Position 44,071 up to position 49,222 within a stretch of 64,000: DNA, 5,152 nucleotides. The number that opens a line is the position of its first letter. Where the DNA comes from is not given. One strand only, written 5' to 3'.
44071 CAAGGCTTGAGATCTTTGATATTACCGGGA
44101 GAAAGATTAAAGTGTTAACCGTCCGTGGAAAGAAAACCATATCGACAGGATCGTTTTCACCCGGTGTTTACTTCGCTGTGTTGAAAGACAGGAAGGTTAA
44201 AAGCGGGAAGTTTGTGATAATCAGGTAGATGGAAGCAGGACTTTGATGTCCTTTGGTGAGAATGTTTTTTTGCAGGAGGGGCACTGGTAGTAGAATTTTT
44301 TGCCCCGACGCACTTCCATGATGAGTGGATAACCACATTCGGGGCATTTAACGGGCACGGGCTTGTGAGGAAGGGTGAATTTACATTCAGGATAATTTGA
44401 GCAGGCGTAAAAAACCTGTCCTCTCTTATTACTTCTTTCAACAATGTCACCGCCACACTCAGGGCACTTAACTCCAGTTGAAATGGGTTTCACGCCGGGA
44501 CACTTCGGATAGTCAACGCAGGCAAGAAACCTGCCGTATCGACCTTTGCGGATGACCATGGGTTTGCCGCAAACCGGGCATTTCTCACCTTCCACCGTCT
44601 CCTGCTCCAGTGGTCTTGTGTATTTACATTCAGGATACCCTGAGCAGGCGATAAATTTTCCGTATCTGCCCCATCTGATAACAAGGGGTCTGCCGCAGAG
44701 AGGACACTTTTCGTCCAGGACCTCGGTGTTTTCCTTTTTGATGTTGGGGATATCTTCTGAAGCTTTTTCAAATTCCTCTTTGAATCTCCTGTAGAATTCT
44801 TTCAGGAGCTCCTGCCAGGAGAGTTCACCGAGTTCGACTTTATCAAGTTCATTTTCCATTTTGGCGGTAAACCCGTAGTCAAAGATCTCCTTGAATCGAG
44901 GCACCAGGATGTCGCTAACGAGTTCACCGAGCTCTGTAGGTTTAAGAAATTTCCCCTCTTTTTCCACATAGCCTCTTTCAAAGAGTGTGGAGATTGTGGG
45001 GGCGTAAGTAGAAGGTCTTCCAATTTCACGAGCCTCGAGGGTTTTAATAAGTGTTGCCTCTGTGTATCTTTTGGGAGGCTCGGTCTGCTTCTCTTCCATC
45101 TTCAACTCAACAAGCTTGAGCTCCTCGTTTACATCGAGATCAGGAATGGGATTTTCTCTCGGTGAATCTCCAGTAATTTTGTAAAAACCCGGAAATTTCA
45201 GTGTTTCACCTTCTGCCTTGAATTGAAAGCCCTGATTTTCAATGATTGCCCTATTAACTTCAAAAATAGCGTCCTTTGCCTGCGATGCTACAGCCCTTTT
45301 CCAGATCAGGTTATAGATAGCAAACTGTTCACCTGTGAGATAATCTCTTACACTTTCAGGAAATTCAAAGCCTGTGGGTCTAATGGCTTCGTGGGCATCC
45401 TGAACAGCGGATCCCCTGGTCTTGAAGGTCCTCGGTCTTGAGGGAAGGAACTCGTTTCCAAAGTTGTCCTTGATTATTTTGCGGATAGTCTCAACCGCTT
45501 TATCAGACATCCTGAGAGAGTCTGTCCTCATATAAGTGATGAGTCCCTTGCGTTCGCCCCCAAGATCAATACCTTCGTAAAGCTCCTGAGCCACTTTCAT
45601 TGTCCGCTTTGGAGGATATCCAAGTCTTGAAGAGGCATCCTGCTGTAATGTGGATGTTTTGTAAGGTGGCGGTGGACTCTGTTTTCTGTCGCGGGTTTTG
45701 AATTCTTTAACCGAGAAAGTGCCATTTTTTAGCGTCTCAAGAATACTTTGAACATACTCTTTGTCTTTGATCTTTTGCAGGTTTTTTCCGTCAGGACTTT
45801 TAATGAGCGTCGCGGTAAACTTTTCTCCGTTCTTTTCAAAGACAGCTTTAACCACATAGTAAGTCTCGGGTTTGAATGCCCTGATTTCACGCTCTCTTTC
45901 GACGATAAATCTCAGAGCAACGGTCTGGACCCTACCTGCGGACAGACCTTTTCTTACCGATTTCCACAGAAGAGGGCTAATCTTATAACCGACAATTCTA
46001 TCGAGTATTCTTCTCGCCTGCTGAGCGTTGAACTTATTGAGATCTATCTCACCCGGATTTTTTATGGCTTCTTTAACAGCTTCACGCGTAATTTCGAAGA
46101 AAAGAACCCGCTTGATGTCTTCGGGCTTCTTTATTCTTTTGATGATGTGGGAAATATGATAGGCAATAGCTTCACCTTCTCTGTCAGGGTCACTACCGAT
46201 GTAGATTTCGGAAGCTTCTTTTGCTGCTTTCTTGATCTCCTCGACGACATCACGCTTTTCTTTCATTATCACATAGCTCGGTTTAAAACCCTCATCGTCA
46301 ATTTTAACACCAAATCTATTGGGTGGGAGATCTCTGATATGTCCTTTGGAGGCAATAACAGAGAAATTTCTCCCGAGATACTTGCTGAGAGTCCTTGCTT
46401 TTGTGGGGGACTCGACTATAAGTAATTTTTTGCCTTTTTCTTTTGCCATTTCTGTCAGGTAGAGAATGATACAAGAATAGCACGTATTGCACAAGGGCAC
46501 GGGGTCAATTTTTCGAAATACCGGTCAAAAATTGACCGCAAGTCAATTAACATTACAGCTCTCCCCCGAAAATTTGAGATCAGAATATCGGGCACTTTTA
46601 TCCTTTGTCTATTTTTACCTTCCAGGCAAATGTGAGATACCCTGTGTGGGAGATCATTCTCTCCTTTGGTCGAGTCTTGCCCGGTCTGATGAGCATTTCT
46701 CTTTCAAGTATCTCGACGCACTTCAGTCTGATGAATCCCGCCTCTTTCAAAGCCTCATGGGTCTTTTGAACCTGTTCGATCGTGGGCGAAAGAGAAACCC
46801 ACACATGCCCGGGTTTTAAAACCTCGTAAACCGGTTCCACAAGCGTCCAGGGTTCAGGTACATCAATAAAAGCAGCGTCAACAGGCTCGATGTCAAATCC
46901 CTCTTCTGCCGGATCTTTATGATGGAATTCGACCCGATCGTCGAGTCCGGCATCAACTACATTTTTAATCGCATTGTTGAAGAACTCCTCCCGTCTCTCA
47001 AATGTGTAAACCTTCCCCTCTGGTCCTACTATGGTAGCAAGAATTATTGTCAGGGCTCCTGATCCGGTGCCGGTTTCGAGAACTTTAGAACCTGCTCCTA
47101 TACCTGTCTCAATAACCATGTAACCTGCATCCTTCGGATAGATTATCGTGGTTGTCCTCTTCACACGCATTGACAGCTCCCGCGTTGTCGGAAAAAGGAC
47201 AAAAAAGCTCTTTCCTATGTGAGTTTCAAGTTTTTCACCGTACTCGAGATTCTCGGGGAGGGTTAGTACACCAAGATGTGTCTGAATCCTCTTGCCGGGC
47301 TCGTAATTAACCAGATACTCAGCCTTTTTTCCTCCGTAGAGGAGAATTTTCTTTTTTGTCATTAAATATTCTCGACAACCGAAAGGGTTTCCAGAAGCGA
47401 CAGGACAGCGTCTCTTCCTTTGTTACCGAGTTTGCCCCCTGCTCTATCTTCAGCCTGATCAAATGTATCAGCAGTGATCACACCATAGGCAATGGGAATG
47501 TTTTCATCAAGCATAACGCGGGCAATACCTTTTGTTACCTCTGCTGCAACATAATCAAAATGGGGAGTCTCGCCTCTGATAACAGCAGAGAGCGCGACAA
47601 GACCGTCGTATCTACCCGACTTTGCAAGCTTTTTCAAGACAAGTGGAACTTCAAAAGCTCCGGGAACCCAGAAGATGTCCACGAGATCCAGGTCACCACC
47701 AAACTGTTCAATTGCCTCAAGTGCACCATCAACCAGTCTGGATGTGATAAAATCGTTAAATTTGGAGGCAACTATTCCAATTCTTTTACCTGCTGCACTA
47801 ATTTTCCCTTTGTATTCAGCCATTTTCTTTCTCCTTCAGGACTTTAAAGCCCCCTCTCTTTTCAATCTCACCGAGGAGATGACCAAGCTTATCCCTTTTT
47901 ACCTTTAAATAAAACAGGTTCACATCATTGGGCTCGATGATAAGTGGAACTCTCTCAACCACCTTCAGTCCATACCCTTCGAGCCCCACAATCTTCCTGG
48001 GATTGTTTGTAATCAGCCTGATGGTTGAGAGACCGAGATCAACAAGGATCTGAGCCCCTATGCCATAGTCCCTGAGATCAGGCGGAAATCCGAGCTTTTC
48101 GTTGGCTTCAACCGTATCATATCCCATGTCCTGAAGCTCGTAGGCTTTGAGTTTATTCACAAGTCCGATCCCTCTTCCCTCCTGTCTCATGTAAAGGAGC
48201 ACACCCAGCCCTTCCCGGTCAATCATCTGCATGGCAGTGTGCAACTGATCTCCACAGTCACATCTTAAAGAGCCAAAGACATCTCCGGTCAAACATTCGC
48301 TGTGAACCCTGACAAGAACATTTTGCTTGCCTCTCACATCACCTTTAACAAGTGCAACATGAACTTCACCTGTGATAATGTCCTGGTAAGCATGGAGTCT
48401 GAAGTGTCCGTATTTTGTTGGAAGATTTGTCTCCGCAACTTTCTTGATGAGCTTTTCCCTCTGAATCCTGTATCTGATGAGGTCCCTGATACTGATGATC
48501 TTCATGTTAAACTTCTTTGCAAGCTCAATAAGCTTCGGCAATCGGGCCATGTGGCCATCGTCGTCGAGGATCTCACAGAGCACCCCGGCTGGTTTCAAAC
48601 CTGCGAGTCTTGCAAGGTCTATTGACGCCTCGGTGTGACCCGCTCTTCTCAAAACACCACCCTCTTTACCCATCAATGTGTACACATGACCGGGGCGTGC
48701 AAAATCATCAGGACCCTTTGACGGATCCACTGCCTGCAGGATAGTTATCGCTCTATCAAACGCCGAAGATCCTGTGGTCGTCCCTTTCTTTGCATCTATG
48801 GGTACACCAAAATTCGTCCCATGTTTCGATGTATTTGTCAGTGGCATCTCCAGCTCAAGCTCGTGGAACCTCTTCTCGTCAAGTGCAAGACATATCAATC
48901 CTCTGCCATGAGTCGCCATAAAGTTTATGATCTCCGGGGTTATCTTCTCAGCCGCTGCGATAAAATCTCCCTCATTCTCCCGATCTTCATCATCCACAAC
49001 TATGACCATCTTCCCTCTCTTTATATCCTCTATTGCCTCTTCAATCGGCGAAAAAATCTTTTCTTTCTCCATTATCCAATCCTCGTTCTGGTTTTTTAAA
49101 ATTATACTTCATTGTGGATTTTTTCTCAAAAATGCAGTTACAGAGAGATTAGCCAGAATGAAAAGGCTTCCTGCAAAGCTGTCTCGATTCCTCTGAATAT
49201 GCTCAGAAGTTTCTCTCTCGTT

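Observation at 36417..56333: Dispersed family of short GC-rich palindromic repeats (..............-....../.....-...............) found only in the long non-coding regions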

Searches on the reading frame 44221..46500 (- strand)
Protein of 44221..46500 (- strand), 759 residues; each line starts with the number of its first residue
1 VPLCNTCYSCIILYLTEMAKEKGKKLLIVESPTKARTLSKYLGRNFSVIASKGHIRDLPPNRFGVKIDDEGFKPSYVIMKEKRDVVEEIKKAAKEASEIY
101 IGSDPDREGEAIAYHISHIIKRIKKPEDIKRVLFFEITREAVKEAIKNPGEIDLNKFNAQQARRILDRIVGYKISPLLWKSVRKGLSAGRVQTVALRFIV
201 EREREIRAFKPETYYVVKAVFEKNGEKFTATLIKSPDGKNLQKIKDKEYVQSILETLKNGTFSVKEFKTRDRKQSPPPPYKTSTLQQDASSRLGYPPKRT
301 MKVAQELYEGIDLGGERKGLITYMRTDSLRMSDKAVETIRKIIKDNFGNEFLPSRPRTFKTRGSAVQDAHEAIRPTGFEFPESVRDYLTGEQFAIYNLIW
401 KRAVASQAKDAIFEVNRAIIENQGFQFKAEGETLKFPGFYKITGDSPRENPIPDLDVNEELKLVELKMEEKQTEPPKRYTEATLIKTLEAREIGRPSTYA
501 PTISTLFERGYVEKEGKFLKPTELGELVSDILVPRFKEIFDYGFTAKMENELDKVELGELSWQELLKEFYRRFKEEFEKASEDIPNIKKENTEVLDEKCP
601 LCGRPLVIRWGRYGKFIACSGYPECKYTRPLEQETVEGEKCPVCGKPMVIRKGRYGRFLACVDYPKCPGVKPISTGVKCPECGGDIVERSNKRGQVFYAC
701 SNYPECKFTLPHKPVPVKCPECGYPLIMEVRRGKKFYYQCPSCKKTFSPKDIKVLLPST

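Call 72: search_protein_families(library=pfam, max_evalue=0.00001, proteins=[window:44221-46500:-])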
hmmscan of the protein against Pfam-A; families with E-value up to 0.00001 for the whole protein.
window:44221-46500:- (759 aa): 4 families
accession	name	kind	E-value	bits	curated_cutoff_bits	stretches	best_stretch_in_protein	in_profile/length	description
PF01131.25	Topoisom_bac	-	5.4e-131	437.8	35.1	1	152-566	2-410/411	DNA topoisomerase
PF01396.24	Zn_ribbon_Top1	-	5.2e-45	151.4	32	3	596-633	1-38/39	Topoisomerase DNA binding C4 zinc finger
PF01751.28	Toprim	-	1.5e-21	76.8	23.1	1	26-137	2-96/96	Toprim domain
PF13408.12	Zn_ribbon_recom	-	4e-09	37.1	25.3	0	717-745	6-34/58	Recombinase zinc beta ribbon domain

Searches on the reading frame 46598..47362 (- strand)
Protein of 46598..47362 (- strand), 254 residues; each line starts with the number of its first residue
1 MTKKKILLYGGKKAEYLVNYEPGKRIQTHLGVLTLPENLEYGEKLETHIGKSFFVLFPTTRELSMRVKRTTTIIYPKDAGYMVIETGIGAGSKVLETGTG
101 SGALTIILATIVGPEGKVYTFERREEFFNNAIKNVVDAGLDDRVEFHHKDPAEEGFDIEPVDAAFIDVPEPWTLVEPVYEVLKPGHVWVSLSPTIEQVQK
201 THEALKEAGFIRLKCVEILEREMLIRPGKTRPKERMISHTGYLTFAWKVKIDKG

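Call 26: search_protein_families(library=pfam, proteins=[window:46598-47362:-])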
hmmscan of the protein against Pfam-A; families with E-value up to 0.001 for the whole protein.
window:46598-47362:- (254 aa): 6 families
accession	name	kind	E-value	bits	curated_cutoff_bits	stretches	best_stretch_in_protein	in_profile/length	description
PF08704.16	GCD14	-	3.6e-40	138.6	26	1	54-226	4-180/247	tRNA methyltransferase complex GCD14 subunit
PF01135.25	PCMT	-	1.1e-11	45.4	20.3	1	64-184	47-165/210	Protein-L-isoaspartate(D-aspartate) O-methyltransferase (PCMT)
PF13847.12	Methyltransf_31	-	1.2e-10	41.7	27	1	90-205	3-129/145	Methyltransferase domain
PF13649.12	Methyltransf_25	-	1.2e-06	29.6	27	1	94-185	1-96/97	Methyltransferase domain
PF13578.12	Methyltransf_24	-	3.2e-06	28.4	26.3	1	95-183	1-91/105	Methyltransferase domain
PF01209.24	Ubie_methyltran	-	0.00015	21.6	20.1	1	90-192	47-153/233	ubiE/COQ5 methyltransferase family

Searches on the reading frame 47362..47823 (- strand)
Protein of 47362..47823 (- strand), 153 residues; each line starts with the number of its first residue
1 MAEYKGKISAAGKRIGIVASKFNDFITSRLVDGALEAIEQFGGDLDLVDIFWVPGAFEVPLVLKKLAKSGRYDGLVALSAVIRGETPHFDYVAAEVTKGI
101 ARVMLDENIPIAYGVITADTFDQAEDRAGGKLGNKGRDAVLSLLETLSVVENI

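Call 26: search_protein_families(library=pfam, proteins=[window:47362-47823:-])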
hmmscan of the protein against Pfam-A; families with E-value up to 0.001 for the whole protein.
window:47362-47823:- (153 aa): 1 family
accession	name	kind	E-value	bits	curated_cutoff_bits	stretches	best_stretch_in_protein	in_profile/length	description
PF00885.24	DMRL_synthase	-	7.4e-51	172.2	26.7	1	13-149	2-137/139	6,7-dimethyl-8-ribityllumazine synthase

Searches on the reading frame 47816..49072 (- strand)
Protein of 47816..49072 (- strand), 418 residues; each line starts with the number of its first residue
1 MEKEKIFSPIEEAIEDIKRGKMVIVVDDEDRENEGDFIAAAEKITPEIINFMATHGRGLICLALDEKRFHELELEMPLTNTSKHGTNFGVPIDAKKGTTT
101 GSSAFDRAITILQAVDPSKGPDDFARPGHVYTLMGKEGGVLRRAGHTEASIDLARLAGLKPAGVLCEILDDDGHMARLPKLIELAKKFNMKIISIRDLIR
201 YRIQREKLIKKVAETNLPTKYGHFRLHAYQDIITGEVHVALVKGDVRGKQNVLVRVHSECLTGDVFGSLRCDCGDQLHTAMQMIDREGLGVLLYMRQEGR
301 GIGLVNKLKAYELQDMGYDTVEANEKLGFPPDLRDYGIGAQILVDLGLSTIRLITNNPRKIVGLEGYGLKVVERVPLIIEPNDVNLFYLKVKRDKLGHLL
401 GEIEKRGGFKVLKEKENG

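Call 26: search_protein_families(library=pfam, proteins=[window:47816-49072:-])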
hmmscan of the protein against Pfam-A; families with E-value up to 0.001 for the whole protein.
window:47816-49072:- (418 aa): 2 families
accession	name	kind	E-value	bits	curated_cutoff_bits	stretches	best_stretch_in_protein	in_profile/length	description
PF00926.24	DHBP_synthase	-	1.1e-81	273.4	26.4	1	11-201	1-191/191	3,4-dihydroxy-2-butanone 4-phosphate synthase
PF00925.25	GTP_cyclohydro2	-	3.8e-79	264.5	23.3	1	211-376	2-165/165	GTP cyclohydrolase II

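Call 27: find_related_loci(query=window:47816-49072:-, collection=genome_contigs, flank=10000)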
Query window:47816-49072:- (418 aa) in genome_contigs; peptide patterns used: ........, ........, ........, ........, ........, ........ (x = any residue, [..] = any of these).
159 stretches matched a pattern; 22 encode a relative of the query (tblastn E <= 1e-3); 22 distinct loci.
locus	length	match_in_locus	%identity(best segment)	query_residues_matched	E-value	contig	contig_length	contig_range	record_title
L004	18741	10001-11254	97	1-418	0e+0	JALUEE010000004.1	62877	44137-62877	MAG: candidate division WOR-3 bacterium isolate S143_metabat1_scaf2bin.012 S143_NODE_113_length_62877_cov_18.109116, who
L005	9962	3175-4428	96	1-418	0e+0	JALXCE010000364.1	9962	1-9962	MAG: candidate division WOR-3 bacterium isolate T2_metabat2_scaf2bin.142 T2_NODE_9167_length_9962_cov_6.243315, whole ge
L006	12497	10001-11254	96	1-418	0e+0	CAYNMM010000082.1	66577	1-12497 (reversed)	MAG TPA_asm: uncultured bacterium isolate binchicken_co219_312 genome assembly, contig: k141_989190, whole genome shotgu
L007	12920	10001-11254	96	1-418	0e+0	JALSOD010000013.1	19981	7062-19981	MAG: candidate division WOR-3 bacterium isolate 356-284_metabat1_scaf2bin.094 356-284_scaffold_1179_c1, whole genome sho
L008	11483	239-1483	97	4-418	0e+0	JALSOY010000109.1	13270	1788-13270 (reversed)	MAG: candidate division WOR-3 bacterium isolate 356-284_metabat2_scaf2bin.015 356-284_scaffold_2414_c1, whole genome sho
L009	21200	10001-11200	65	1-400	1e-176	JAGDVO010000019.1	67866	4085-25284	MAG: Thermosulfidibacter sp. isolate KUB_Bin11 NODE_74_length_67866_cov_4.647535, whole genome shotgun sequence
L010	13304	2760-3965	61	1-400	9e-167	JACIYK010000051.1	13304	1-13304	MAG: Candidatus Aminicenantes bacterium isolate MAG-76 Aminicenantales_C3_bin34_Scaffold_51, whole genome shotgun sequen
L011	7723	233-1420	59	6-400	8e-161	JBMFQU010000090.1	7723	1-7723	MAG: Brevinematia bacterium isolate KM4344-23 NODE_90_length_7723_cov_6.970180, whole genome shotgun sequence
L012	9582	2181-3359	62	10-400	6e-159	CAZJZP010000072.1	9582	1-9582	MAG TPA_asm: uncultured Prolixibacteraceae bacterium isolate binchicken_co42_425 genome assembly, contig: NODE_12131_len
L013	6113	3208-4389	59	7-398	7e-156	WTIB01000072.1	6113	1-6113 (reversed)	MAG: Crocinitomicaceae bacterium isolate PL36312bin_4 NODE_6647_length_6113_cov_9.696930, whole genome shotgun sequence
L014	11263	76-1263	61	7-400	1e-153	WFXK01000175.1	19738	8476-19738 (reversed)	MAG: Bacteroidetes bacterium isolate S141_50 k151_247266, whole genome shotgun sequence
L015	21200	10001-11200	60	1-398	1e-153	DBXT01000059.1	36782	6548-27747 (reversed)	MAG TPA_asm: Bacteroidales bacterium UBA1205 UBA1205_contig_53393, whole genome shotgun sequence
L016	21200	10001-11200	59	1-398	2e-149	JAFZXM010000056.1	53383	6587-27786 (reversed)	MAG: Bacteroidales bacterium isolate RGIG8187 Water_buffalos_Rumen-3__c1833016, whole genome shotgun sequence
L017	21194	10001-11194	57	4-400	3e-145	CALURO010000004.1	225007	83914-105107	MAG: uncultured Mucispirillum sp. isolate BRZ_QF__bin37 genome assembly, contig: BRZ_QF__NODE_28_length_225007_cov_77.78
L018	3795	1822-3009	54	7-399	4e-143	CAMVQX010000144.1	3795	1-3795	MAG TPA_asm: uncultured bacterium isolate SRR8387717_bin.108_metaWRAP_v1.3_MAG genome assembly, contig: ERZ14209541.4972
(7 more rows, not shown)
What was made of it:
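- On TM_ECO / BoxC: The contigs cannot be assigned to this genome, and the genome collection scan was already used (call 27).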
